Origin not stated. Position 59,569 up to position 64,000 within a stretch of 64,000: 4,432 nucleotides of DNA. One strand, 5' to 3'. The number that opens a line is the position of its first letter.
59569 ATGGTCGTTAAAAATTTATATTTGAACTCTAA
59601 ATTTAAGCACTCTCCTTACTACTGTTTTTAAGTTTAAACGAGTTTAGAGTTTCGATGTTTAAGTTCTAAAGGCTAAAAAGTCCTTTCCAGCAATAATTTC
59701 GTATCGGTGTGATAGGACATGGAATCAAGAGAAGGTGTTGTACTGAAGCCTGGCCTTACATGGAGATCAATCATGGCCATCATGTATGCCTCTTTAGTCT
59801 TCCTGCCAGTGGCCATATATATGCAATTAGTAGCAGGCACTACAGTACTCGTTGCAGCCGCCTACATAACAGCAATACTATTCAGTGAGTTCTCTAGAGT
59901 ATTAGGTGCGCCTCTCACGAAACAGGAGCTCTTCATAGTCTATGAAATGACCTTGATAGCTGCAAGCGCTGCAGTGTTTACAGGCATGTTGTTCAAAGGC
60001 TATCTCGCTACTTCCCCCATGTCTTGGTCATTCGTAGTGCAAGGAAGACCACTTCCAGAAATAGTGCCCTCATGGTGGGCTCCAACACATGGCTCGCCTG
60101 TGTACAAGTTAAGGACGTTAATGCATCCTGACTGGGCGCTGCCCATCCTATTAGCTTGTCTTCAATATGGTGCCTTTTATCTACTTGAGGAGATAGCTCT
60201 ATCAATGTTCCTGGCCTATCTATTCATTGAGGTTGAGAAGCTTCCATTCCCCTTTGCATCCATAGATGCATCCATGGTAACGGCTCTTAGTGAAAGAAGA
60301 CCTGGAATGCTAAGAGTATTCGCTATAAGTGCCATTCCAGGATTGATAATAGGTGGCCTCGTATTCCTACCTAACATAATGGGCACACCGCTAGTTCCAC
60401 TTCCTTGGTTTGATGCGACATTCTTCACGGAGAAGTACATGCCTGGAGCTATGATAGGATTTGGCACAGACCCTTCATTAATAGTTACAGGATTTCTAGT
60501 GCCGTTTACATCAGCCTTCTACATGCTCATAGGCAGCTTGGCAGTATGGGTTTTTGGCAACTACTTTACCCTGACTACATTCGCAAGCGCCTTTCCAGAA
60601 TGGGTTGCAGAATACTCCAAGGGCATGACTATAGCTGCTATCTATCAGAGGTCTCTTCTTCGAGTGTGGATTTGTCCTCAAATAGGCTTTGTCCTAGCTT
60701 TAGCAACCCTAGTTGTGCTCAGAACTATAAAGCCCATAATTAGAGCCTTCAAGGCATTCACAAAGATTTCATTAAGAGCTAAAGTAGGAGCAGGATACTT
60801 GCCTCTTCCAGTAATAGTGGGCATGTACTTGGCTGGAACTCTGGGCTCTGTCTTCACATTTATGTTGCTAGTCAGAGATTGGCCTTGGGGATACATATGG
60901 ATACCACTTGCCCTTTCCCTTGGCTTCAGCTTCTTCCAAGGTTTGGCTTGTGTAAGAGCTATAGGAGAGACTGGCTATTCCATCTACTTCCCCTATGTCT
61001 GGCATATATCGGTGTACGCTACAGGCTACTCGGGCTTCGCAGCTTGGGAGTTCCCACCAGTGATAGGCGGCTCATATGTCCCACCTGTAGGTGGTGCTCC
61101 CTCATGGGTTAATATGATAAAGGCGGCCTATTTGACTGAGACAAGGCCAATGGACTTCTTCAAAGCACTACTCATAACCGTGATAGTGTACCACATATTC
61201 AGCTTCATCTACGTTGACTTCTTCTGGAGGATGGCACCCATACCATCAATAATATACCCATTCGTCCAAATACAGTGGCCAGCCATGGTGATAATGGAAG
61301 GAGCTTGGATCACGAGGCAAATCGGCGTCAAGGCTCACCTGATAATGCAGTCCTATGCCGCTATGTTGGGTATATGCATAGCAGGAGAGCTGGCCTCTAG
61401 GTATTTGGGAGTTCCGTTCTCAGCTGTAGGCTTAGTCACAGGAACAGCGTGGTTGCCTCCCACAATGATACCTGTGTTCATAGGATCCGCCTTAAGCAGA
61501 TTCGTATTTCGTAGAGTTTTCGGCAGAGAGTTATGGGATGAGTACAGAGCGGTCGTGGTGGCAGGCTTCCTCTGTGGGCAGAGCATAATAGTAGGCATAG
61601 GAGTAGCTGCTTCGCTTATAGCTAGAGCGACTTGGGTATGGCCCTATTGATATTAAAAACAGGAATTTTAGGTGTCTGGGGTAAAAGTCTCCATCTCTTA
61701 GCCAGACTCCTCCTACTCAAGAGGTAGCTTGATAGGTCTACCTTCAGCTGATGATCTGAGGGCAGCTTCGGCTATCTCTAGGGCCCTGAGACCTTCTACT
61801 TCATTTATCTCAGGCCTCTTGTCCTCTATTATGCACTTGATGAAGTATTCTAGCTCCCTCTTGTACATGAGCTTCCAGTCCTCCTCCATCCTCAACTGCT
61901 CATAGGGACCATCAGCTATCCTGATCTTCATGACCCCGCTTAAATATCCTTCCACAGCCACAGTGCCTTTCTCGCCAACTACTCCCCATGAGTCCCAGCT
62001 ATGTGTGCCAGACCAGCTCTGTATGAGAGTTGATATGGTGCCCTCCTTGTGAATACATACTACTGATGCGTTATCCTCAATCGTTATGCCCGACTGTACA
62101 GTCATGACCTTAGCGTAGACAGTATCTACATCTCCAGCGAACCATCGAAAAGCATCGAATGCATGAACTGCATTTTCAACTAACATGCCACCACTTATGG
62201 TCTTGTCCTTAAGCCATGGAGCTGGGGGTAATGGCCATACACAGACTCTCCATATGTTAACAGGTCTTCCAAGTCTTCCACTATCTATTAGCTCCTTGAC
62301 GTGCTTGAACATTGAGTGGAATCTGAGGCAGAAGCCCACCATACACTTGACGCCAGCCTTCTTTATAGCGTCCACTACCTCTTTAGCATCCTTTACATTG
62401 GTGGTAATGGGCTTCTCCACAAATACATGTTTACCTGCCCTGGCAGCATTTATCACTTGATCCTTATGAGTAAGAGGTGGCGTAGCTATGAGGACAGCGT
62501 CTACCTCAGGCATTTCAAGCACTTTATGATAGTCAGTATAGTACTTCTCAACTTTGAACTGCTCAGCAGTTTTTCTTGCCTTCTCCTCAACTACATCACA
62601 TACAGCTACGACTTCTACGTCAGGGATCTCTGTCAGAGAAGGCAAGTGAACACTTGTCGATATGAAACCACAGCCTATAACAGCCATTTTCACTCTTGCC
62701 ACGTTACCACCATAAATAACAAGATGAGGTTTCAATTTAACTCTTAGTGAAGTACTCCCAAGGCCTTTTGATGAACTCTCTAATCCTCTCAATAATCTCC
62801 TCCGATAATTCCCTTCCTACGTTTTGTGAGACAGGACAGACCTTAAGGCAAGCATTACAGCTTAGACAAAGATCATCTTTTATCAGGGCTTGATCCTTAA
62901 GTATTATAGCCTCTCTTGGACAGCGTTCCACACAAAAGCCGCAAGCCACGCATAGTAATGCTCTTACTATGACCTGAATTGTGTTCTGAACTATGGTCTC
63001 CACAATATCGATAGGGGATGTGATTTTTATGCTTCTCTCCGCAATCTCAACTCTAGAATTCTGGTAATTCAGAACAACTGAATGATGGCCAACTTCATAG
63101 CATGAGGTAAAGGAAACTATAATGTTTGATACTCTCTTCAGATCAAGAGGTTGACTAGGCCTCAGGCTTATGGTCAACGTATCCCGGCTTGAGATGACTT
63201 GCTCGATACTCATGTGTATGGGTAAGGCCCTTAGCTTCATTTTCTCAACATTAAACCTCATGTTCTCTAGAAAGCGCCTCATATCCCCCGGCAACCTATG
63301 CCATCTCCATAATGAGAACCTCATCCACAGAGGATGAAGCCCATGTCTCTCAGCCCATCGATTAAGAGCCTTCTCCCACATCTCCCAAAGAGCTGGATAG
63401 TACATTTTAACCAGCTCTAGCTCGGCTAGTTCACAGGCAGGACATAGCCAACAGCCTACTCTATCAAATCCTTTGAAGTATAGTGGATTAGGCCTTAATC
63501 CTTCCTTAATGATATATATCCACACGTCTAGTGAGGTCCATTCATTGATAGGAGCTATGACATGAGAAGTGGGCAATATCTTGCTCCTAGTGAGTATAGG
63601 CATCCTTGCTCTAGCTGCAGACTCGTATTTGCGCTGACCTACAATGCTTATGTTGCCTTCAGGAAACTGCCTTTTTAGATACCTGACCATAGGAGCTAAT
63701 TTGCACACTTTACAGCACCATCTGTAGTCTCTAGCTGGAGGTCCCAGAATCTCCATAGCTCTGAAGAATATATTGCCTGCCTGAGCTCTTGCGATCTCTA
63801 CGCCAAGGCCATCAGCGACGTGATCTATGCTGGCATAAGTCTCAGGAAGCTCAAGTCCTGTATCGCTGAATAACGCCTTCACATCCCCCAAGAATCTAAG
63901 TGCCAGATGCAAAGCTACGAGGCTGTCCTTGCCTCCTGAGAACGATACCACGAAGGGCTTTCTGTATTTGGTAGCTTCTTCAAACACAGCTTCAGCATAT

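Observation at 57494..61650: Divergent pair of paralogous 640-690 aa polytopic membrane proteins (OPT-like?) flanking the peptidase/FtsX gene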

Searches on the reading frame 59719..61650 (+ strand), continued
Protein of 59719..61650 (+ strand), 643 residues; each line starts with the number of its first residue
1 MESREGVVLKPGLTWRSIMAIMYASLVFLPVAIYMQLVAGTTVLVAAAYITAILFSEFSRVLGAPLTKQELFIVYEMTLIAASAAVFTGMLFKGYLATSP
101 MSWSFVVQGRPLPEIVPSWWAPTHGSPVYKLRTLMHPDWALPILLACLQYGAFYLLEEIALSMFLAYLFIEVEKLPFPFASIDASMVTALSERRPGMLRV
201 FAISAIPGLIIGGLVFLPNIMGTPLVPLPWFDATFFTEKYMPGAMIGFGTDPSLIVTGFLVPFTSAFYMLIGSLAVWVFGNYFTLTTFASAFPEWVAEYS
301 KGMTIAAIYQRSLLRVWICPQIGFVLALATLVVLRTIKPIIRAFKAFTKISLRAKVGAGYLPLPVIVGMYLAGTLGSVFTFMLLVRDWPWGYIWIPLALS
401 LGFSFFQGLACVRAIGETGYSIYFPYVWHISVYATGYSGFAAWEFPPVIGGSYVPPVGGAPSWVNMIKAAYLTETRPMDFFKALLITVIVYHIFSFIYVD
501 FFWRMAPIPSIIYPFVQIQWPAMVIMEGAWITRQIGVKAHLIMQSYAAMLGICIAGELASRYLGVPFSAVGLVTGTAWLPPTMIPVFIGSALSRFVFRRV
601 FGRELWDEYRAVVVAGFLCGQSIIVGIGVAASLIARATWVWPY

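Call 68: search_protein_families(library=pfam, alignment_id=A2, max_evalue=0.01)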
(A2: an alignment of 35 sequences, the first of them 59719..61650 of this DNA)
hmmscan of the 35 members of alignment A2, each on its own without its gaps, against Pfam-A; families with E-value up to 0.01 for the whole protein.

A. member 1, window:59719-61650:+ (643 aa): 1 family
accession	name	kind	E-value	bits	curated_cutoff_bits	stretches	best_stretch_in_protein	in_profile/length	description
PF03169.20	OPT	-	7.3e-12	45.2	25.8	1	166-624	127-615/623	OPT oligopeptide transporter protein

B. families by the number of members that match (of 35 scanned): 2 families
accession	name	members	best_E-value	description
PF03169.20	OPT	9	3.9e-17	OPT oligopeptide transporter protein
PF23670.1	PIGBOS1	1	0.0013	PIGBOS1-like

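Call 83: search_protein_families(library=padloc, proteins=[window:59719-61650:+], max_evalue=0.01)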
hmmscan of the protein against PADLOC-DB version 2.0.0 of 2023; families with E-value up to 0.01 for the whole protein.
window:59719-61650:+ (643 aa): 0 families

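Call 93: search_protein_families(library=padloc, proteins=[L032:19792-21912:+, L055:6729-9764:-, L034:15845-18748:-], max_evalue=0.001)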
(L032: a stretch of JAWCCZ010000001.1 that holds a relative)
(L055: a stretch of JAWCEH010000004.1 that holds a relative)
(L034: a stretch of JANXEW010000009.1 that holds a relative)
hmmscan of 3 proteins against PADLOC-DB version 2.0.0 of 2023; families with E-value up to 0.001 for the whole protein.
L032:19792-21912:+ (707 aa): 2 families
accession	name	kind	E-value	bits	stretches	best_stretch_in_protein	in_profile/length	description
PDLC01990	CARF_m8--CARF_Beta-galactosidase_LolE_TM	-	2.5e-290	964.6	1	3-707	1051-1751/1791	-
PDLC01991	CARF_m8--CARF_LolE_TM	-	4.5e-184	611.8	1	4-707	79-770/810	-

L055:6729-9764:- (1012 aa): 2 families
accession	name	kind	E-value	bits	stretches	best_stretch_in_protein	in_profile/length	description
PDLC01991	CARF_m8--CARF_LolE_TM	-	5.5e-48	161.7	1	259-907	4-602/810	-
PDLC01990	CARF_m8--CARF_Beta-galactosidase_LolE_TM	-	2.2e-20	69.7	1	266-901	983-1574/1791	-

L034:15845-18748:- (968 aa): 2 families
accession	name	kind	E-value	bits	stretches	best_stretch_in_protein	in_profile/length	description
PDLC01991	CARF_m8--CARF_LolE_TM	-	8.2e-99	329.8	1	273-965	4-681/810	-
PDLC01990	CARF_m8--CARF_Beta-galactosidase_LolE_TM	-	6.9e-84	280.2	1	104-964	814-1661/1791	-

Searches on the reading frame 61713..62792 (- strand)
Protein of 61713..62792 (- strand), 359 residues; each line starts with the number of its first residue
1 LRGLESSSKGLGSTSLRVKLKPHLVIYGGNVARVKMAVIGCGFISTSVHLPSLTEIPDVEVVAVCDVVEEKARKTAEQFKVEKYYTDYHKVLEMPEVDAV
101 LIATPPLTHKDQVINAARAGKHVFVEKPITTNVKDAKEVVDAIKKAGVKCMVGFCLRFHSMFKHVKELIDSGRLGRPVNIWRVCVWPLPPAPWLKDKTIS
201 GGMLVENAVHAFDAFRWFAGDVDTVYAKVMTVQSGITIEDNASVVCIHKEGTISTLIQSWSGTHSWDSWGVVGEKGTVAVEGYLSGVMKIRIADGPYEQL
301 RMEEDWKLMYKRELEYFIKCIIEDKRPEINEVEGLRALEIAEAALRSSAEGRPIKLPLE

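Call 50: search_protein_families(library=pfam, proteins=[window:61713-62792:-], max_evalue=0.001)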
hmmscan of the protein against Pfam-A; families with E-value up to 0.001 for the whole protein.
window:61713-62792:- (359 aa): 4 families
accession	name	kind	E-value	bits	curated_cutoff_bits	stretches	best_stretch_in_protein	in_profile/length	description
PF01408.29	GFO_IDH_MocA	-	8.9e-34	117.2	24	1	35-154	2-120/120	Oxidoreductase family, NAD-binding Rossmann fold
PF22725.1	GFO_IDH_MocA_C3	-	3.1e-23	82.6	27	1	162-278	1-123/124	GFO/IDH/MocA C-terminal domain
PF02894.22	GFO_IDH_MocA_C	-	8.6e-19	68.6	22.9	1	166-356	1-218/218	Oxidoreductase family, C-terminal alpha/beta domain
PF03447.22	NAD_binding_3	-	0.0001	23.4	24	1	40-151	1-114/116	Homoserine dehydrogenase, NAD binding domain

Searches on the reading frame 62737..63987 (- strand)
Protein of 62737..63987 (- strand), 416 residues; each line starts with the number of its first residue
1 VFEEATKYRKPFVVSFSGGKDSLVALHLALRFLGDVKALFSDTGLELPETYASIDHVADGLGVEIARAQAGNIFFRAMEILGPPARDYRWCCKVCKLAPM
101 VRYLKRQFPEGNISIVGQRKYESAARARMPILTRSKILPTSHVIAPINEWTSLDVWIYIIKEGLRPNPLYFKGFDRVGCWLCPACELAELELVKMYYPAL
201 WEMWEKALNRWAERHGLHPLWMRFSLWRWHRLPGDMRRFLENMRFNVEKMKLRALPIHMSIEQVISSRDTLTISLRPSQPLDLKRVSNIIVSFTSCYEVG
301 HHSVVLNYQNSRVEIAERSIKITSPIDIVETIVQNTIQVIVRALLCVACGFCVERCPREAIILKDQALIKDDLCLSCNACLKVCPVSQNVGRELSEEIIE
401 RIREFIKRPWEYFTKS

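Call 50: search_protein_families(library=pfam, proteins=[window:62737-63987:-], max_evalue=0.001)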
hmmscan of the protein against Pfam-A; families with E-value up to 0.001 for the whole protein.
window:62737-63987:- (416 aa): 7 families
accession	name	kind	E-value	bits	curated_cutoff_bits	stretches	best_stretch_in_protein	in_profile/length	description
PF01507.26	PAPS_reduct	-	2.4e-44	151.8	22.5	1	12-184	2-174/175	Phosphoadenosine phosphosulfate reductase domain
PF14697.11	Fer4_21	-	6.2e-07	29.9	35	1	345-388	7-55/59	4Fe-4S dicluster domain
PF12838.12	Fer4_7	-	1.2e-06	29.3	27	1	346-386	2-50/52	4Fe-4S dicluster domain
PF13187.11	Fer4_9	-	2.6e-06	27.8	27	1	346-386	2-49/52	4Fe-4S dicluster domain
PF00037.32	Fer4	-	2.9e-06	27.3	21.1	1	343-361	5-23/24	4Fe-4S binding domain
PF13237.11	Fer4_10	-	9.5e-06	25.9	25.5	1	369-397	4-32/53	4Fe-4S dicluster domain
PF13183.11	Fer4_8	-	1.3e-05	26.1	27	0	373-393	4-24/68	4Fe-4S dicluster domain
